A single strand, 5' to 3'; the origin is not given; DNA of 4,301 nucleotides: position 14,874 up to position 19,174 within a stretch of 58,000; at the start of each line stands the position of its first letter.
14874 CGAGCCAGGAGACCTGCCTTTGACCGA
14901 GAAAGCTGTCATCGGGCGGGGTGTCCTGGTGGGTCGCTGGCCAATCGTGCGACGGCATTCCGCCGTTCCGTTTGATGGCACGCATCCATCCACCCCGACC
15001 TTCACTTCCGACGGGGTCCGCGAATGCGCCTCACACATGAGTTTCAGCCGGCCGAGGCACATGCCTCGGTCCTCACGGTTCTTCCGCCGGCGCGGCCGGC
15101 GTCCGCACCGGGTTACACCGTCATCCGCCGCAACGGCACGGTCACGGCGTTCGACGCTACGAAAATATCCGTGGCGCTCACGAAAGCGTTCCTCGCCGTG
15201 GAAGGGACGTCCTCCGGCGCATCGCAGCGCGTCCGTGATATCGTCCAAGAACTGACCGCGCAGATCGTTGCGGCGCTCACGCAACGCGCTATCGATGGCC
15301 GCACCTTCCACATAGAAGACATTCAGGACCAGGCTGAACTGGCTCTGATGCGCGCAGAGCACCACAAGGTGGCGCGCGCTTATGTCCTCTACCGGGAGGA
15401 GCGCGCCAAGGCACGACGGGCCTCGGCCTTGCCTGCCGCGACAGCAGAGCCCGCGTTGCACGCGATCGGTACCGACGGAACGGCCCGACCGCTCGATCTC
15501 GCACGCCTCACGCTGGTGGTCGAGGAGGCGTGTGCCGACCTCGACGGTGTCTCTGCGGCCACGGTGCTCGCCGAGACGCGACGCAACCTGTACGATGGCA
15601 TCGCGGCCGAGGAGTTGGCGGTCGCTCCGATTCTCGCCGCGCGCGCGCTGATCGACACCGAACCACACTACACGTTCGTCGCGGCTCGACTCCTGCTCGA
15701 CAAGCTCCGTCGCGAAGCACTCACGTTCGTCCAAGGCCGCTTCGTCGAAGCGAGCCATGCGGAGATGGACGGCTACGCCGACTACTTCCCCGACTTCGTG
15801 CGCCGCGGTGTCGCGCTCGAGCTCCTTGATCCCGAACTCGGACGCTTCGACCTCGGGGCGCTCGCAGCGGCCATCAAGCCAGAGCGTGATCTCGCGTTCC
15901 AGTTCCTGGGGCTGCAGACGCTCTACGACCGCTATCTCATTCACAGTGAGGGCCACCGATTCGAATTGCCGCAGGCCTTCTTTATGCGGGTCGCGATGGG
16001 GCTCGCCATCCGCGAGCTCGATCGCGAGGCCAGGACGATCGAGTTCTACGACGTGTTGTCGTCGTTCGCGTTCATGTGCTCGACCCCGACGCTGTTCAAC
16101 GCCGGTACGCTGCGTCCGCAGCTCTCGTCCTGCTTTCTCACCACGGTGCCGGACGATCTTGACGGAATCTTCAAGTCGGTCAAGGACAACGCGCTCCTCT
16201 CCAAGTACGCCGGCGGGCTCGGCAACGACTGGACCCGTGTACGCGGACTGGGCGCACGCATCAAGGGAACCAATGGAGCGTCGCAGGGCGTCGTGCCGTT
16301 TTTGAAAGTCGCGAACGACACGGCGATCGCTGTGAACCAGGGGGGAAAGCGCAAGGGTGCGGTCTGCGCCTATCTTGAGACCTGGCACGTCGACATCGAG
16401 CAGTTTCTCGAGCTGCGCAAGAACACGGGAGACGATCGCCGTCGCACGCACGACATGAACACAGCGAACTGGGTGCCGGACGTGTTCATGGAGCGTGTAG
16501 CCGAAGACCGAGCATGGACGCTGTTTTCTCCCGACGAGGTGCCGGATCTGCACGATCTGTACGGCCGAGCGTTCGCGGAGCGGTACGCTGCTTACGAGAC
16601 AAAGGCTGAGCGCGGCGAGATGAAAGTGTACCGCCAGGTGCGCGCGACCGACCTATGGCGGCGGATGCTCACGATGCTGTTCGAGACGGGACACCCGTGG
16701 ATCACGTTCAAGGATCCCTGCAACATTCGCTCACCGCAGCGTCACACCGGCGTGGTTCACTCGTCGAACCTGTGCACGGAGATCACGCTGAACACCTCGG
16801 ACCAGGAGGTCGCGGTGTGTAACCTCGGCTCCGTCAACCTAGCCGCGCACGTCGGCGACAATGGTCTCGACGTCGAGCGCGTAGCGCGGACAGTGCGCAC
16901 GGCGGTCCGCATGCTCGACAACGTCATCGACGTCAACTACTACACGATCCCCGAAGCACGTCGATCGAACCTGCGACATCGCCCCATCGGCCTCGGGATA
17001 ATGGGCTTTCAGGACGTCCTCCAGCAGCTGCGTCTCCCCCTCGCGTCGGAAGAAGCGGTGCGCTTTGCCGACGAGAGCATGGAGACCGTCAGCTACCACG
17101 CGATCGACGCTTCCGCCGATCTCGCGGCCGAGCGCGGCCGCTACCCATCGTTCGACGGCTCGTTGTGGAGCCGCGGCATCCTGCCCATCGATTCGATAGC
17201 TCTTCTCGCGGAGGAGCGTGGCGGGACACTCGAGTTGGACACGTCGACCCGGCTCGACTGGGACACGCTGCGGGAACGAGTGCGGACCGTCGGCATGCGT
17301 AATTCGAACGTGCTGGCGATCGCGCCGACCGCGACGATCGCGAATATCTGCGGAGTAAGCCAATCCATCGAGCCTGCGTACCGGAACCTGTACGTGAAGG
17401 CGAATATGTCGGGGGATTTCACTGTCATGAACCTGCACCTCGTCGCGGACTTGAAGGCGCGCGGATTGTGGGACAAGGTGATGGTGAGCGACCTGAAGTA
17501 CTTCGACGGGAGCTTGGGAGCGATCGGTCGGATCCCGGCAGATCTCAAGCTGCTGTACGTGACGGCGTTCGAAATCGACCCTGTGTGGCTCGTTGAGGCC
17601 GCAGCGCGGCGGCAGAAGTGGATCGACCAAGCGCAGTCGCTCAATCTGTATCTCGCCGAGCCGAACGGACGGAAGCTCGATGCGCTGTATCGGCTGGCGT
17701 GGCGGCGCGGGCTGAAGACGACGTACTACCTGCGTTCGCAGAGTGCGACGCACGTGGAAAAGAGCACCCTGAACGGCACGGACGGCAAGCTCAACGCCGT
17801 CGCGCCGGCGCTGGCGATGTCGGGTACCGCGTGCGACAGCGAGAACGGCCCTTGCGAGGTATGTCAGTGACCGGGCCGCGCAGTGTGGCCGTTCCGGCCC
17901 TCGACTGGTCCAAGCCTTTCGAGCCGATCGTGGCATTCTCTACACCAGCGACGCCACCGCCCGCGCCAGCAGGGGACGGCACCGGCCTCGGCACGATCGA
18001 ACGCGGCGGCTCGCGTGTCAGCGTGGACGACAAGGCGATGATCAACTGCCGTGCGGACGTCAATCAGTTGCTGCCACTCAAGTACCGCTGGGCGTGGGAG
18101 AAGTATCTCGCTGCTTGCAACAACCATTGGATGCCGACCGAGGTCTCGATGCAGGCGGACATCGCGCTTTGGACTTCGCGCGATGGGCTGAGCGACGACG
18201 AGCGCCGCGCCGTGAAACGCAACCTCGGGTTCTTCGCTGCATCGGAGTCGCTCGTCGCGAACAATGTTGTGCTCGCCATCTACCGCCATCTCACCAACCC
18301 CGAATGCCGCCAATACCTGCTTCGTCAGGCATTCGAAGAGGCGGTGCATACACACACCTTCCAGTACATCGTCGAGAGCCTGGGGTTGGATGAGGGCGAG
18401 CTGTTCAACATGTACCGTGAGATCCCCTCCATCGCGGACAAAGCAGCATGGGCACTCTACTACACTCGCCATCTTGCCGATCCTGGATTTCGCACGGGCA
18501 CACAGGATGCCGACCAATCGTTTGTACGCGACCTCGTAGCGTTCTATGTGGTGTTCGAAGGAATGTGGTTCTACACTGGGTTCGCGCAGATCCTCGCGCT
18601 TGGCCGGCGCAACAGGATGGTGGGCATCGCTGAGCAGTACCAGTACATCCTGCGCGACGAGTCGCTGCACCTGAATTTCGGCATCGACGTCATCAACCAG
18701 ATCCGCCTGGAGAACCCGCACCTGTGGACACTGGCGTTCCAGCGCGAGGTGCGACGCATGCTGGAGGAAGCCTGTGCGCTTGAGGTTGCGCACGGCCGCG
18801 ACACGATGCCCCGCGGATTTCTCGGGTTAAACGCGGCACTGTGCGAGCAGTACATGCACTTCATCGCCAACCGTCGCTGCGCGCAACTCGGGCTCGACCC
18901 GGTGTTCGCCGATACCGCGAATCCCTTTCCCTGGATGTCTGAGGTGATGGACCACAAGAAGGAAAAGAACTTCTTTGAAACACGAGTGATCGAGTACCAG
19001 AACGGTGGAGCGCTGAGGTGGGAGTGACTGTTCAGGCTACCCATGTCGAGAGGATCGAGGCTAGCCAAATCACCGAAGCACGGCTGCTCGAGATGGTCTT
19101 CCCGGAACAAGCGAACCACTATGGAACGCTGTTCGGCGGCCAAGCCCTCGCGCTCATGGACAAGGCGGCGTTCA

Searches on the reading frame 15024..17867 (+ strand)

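Call 65: search_protein_families(library=pfam, proteins=[window:15024-17867:+], max_evalue=0.0001)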
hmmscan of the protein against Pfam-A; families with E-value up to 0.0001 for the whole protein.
window:15024-17867:+ (948 aa): 3 families
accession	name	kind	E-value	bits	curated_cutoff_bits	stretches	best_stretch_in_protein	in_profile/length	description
PF02867.20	Ribonuc_red_lgC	-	7.7e-190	632.4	23.9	1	368-903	1-523/523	Ribonucleotide reductase, barrel domain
PF00317.26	Ribonuc_red_lgN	-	2.6e-25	88.7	28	1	292-363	3-75/77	Ribonucleotide reductase, all-alpha domain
PF03477.21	ATP-cone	-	2.7e-25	89.2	25.8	1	32-128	2-87/88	ATP cone domain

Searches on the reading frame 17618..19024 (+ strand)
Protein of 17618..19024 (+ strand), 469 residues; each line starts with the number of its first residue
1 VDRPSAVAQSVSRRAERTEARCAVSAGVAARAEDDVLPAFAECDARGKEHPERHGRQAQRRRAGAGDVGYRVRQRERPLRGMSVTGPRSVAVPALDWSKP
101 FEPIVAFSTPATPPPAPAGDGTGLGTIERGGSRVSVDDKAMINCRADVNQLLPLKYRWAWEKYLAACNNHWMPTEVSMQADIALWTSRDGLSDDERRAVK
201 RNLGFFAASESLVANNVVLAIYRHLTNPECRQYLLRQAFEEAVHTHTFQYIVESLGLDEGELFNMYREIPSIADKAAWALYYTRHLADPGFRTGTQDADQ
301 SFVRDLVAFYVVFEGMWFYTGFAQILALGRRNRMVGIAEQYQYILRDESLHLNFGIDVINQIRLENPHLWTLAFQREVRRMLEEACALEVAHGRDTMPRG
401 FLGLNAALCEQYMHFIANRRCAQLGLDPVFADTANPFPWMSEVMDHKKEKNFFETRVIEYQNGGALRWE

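Call 65: search_protein_families(library=pfam, proteins=[window:17618-19024:+], max_evalue=0.0001)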
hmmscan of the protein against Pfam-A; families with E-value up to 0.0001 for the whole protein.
window:17618-19024:+ (469 aa): 1 family
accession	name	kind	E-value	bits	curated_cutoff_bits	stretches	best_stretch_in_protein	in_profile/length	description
PF00268.27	Ribonuc_red_sm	-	8e-88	294.9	33.6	1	149-436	2-281/281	Ribonucleotide reductase, small chain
